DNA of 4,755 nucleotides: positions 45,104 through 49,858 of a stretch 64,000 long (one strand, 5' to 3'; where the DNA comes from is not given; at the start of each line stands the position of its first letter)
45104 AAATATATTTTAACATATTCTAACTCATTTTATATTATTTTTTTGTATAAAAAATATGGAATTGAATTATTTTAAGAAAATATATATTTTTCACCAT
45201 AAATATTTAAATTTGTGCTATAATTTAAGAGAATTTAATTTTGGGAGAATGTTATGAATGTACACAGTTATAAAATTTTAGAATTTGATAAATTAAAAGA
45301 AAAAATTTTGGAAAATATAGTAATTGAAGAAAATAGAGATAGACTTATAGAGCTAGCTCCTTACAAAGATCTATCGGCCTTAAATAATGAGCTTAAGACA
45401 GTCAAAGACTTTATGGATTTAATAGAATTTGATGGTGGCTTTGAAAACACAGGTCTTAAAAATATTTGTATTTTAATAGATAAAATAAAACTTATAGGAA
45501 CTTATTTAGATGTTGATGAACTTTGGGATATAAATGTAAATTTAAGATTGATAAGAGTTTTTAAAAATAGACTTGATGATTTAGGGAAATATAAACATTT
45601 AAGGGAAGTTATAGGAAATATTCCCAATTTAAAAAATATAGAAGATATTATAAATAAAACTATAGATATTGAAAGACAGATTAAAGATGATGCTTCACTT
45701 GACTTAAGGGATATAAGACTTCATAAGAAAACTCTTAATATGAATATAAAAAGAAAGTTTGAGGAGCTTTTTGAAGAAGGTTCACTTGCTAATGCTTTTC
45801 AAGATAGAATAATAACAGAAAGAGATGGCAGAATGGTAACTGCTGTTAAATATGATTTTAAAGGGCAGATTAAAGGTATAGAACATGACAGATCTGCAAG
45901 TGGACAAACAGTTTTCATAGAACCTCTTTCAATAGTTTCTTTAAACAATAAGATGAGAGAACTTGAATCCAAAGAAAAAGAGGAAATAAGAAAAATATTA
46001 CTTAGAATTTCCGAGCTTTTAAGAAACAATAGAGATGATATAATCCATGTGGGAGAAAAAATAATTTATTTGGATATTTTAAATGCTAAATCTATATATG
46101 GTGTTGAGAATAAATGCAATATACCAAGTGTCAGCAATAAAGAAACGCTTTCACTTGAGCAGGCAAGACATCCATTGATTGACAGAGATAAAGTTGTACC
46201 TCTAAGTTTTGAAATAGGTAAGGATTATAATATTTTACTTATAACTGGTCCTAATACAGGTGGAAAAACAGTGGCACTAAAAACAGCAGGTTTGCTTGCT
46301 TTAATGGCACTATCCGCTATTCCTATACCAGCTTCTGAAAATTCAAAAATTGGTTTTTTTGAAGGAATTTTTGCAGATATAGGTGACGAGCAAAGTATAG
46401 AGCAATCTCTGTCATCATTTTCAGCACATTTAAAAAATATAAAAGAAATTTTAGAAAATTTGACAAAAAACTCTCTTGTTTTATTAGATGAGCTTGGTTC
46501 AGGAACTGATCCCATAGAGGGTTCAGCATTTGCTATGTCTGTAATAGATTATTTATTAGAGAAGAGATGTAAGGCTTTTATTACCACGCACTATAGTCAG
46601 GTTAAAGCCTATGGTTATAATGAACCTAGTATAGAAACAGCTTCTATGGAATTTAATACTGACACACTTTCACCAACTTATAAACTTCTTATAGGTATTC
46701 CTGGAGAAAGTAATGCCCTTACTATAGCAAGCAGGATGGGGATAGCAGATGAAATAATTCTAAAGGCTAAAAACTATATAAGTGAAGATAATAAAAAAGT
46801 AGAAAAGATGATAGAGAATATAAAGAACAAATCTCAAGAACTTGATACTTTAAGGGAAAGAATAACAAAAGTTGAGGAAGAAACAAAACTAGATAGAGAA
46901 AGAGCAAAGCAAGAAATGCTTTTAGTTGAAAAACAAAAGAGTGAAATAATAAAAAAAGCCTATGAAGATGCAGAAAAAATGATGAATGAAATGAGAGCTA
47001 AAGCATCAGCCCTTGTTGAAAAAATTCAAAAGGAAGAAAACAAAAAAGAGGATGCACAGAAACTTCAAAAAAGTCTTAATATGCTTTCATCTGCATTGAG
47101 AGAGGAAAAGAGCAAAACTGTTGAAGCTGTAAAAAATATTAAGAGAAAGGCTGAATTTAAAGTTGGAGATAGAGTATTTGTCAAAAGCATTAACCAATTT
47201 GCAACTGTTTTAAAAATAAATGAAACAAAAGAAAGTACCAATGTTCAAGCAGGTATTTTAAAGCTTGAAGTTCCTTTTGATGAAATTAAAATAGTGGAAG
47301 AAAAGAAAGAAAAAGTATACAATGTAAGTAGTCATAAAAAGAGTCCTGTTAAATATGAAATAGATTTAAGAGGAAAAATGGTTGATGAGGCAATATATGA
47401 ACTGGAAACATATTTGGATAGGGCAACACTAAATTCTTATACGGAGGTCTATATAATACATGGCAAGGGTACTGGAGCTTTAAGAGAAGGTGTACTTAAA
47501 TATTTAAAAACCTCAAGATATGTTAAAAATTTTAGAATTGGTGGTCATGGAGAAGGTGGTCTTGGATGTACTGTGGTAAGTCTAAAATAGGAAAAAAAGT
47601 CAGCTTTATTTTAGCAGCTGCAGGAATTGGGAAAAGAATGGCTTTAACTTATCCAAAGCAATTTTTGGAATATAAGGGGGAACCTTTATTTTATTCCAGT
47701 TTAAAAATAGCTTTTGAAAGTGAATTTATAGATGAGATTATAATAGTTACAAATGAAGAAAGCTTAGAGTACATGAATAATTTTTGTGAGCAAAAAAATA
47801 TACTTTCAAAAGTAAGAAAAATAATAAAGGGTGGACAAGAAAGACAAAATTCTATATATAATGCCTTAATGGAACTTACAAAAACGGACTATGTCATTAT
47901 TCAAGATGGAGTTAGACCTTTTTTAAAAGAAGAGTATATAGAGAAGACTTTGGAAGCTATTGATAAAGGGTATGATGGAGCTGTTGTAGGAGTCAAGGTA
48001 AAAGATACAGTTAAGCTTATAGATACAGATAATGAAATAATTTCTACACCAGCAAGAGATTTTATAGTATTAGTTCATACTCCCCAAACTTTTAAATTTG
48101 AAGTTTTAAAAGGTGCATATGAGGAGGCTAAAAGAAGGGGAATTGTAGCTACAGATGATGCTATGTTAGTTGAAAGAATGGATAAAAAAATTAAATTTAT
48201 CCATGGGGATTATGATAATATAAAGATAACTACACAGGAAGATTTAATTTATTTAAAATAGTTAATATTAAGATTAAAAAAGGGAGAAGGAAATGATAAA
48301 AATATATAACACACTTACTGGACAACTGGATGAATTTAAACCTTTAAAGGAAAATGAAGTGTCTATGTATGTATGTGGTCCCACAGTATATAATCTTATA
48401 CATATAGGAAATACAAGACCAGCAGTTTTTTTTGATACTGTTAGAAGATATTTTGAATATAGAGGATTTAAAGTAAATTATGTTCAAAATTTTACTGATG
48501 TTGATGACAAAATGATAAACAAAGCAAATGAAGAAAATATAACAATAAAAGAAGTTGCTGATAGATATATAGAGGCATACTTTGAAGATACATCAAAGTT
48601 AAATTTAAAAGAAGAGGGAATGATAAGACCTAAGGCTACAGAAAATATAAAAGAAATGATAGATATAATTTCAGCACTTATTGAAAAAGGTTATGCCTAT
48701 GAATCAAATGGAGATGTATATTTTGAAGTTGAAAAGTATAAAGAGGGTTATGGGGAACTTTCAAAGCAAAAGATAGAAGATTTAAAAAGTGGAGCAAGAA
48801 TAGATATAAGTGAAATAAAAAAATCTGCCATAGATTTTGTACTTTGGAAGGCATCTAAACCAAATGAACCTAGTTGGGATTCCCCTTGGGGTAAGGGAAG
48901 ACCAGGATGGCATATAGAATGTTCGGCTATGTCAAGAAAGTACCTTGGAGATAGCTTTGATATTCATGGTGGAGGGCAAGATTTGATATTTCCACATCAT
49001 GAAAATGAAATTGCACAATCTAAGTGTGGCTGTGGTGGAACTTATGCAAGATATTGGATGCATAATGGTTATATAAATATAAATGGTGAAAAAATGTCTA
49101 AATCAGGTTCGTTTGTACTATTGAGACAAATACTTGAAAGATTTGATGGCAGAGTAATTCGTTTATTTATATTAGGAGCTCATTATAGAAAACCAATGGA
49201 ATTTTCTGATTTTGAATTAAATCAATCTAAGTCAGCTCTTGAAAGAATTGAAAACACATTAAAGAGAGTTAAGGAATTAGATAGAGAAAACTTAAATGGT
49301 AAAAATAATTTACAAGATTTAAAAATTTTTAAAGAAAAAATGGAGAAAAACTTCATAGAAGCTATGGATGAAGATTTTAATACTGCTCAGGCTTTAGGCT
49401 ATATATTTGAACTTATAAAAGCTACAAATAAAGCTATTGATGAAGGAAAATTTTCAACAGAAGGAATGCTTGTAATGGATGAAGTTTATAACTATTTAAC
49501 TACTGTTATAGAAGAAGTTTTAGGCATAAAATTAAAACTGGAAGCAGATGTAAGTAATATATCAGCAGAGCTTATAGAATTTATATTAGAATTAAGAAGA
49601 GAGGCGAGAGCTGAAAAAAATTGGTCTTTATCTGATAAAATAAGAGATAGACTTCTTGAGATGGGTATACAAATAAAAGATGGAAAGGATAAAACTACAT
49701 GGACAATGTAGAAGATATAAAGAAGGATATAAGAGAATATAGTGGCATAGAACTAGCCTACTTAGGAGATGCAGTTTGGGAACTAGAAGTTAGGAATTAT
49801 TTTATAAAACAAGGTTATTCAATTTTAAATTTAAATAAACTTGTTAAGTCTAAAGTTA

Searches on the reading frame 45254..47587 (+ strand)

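Call 34: search_protein_families(library=pfam, proteins=[window:45254-47587:+], max_evalue=0.001)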
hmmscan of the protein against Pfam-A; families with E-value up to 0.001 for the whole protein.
window:45254-47587:+ (778 aa): 3 families
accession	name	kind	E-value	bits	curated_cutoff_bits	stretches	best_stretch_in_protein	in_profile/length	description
PF00488.27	MutS_V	-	3.2e-34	119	30.2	1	329-510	2-185/188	MutS domain V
PF01713.27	Smr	-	4.5e-24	84.8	25.7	1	703-778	1-77/77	Smr domain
PF20297.4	MSSS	-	1.7e-11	44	26.8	1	637-678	1-42/42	MutS2 and Smr-associated SH3 domain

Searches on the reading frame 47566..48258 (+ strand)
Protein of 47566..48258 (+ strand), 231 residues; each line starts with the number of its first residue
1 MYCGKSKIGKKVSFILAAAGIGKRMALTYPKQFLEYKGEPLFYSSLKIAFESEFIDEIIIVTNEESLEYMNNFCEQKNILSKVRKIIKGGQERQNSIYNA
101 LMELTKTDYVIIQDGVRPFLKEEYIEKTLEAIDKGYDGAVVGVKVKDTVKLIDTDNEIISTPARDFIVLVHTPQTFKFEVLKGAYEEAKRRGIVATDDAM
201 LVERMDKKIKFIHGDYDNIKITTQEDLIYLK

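Call 34: search_protein_families(library=pfam, proteins=[window:47566-48258:+], max_evalue=0.001)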
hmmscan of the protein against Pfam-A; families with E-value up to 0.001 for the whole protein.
window:47566-48258:+ (231 aa): 3 families
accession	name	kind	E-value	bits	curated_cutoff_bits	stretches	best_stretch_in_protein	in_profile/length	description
PF01128.25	IspD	-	1.1e-53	182.8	27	1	13-228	2-213/221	2-C-methyl-D-erythritol 4-phosphate cytidylyltransferase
PF12804.13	NTP_transf_3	-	4.5e-10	40.4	27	1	17-142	4-121/160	MobA-like NTP transferase domain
PF02348.25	CTP_transf_3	-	1.9e-05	25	22.6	1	33-153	18-130/217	Cytidylyltransferase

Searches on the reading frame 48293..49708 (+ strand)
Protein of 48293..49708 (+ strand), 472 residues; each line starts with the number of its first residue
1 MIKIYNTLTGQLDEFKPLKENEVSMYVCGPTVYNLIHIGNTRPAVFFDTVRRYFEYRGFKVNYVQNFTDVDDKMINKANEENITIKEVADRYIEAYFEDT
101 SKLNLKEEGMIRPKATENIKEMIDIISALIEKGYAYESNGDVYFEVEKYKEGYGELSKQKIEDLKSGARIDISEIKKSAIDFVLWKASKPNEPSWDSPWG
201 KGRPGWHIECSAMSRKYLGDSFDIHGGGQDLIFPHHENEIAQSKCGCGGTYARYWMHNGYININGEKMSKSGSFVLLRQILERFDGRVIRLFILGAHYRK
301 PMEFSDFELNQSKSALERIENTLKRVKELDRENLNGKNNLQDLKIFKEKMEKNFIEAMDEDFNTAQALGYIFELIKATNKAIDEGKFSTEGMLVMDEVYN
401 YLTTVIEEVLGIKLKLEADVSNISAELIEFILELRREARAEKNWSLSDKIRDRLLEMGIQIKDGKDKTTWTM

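Call 34: search_protein_families(library=pfam, proteins=[window:48293-49708:+], max_evalue=0.001)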
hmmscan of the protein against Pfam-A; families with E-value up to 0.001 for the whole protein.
window:48293-49708:+ (472 aa): 5 families
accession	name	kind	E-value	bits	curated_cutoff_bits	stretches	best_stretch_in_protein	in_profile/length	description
PF01406.26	tRNA-synt_1e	-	6.4e-131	436.6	27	1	15-313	2-300/301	tRNA synthetases class I (C) catalytic domain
PF09334.17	tRNA-synt_1g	-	8.6e-14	51.5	20.1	1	34-147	12-125/391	tRNA synthetases class I (M)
PF09190.17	DALR_2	-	8.1e-13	49.2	22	1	353-414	1-56/57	DALR domain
PF23493.1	CysS_C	-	1.5e-05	25.4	23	1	431-470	11-50/51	Cysteinyl-tRNA ligase anticodon binding domain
PF01921.24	tRNA-synt_1f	-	0.00011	21.7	27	0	25-94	25-91/360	tRNA synthetases class I (K)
